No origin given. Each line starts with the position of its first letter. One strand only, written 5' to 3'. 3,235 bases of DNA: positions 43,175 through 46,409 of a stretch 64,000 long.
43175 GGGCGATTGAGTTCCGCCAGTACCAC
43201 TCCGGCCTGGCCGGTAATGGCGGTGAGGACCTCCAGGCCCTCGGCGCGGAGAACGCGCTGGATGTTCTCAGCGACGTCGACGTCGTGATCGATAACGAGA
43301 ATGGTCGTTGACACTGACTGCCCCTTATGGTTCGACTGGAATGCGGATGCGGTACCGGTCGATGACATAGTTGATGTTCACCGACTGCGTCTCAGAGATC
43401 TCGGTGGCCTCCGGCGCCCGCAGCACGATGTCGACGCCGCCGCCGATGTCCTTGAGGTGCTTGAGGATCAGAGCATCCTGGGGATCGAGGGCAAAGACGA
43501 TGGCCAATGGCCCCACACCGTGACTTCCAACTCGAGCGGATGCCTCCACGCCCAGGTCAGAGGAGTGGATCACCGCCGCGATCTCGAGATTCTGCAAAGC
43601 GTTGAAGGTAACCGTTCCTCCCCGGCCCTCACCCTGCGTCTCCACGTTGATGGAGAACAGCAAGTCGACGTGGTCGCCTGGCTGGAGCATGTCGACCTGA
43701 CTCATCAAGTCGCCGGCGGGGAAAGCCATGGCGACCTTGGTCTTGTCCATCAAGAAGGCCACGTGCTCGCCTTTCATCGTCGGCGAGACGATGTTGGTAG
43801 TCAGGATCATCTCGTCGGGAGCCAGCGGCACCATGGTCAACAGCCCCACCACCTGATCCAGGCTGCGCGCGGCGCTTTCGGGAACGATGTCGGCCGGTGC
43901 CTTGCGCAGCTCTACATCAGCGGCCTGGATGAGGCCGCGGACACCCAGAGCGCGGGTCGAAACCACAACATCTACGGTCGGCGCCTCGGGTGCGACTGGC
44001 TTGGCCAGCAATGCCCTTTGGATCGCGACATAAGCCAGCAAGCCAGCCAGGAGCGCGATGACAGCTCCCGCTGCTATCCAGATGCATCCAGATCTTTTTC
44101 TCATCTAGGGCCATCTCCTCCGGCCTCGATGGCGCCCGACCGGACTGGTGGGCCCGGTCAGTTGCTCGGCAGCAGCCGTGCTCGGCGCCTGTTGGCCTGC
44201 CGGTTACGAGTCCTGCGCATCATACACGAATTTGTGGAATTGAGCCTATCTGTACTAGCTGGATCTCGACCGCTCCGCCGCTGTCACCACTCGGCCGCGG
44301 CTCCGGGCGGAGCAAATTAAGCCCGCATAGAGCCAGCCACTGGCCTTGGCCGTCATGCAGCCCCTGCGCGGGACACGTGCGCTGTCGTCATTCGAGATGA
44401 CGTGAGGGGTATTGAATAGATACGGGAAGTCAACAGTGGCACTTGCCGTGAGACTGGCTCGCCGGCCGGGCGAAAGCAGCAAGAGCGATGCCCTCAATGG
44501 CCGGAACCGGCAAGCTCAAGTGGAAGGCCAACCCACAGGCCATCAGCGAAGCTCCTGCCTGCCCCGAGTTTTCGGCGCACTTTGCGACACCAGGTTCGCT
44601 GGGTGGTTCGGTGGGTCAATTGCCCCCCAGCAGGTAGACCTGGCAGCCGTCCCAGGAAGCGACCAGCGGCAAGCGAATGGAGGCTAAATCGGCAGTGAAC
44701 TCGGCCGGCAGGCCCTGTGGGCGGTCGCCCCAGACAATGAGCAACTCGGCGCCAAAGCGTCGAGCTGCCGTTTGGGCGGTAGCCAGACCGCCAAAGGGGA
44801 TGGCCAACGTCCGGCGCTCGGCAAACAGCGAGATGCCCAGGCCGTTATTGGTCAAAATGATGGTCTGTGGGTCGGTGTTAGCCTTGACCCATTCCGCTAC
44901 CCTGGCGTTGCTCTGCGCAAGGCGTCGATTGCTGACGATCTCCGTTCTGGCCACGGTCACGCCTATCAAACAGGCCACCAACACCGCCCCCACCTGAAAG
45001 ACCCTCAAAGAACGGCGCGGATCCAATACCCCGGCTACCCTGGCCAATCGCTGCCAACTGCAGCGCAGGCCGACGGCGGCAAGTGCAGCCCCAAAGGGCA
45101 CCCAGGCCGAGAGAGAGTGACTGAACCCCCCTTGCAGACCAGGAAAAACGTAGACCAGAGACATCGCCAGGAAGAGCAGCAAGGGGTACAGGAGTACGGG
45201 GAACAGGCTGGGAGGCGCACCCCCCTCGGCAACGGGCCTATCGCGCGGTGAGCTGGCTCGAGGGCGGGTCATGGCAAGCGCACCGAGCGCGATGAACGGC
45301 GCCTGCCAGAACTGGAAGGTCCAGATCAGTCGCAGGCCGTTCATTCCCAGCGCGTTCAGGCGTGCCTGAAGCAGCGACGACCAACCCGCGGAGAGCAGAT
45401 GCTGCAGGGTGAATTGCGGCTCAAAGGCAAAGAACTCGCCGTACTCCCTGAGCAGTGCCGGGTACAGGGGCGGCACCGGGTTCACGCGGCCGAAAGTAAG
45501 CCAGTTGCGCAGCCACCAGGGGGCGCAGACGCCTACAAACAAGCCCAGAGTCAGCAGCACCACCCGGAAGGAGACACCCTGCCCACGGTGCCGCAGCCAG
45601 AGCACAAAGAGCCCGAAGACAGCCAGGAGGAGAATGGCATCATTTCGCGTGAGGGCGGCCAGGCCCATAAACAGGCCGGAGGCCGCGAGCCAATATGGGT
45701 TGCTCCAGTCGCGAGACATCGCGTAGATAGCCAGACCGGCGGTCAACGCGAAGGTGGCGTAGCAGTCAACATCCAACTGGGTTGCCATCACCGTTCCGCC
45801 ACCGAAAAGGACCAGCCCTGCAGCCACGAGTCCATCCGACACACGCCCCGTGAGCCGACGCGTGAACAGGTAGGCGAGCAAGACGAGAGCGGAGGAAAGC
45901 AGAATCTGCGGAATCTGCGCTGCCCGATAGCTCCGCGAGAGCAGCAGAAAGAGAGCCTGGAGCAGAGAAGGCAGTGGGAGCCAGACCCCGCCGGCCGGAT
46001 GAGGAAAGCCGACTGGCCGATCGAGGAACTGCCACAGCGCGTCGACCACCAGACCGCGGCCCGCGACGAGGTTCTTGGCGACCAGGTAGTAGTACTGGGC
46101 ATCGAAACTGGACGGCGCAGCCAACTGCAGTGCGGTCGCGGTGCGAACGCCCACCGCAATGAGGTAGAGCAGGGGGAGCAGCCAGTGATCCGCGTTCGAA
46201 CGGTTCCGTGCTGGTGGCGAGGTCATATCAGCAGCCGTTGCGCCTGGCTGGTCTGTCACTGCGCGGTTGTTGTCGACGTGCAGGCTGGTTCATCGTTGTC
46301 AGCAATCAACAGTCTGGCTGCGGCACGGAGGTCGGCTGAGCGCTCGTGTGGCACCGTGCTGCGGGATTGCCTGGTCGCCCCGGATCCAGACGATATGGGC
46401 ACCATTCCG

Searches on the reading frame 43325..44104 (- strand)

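Call 36: search_protein_families(library=pfam, proteins=[window:43325-44104:-], max_evalue=0.00001)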
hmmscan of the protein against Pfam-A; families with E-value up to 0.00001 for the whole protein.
window:43325-44104:- (259 aa): 1 family
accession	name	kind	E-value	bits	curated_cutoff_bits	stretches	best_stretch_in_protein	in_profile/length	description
PF16976.10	RcpC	-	6e-06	26.6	28.8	0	117-221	5-107/114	Flp pilus assembly protein RcpC/CpaB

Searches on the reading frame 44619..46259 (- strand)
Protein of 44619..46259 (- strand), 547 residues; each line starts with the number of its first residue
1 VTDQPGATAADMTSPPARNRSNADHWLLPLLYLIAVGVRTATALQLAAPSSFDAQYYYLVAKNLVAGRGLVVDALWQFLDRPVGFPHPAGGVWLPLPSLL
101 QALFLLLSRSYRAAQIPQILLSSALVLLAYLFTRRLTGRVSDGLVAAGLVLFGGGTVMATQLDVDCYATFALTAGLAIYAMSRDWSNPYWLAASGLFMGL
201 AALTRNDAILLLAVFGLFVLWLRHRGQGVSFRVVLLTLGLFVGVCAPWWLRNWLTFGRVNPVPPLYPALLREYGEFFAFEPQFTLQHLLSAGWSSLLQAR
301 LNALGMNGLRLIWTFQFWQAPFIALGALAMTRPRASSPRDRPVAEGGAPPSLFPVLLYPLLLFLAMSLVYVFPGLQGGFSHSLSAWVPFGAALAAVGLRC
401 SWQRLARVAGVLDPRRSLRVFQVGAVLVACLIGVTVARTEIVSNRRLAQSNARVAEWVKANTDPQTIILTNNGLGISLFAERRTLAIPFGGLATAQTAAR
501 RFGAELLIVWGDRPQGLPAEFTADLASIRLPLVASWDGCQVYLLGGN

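Call 36: search_protein_families(library=pfam, proteins=[window:44619-46259:-], max_evalue=0.00001)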
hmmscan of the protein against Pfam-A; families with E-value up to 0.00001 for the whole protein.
window:44619-46259:- (547 aa): 1 family
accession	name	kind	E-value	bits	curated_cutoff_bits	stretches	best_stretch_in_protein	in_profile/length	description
PF13231.12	PMT_2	-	2.3e-10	41.3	26.1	1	95-249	4-158/160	Dolichyl-phosphate-mannose-protein mannosyltransferase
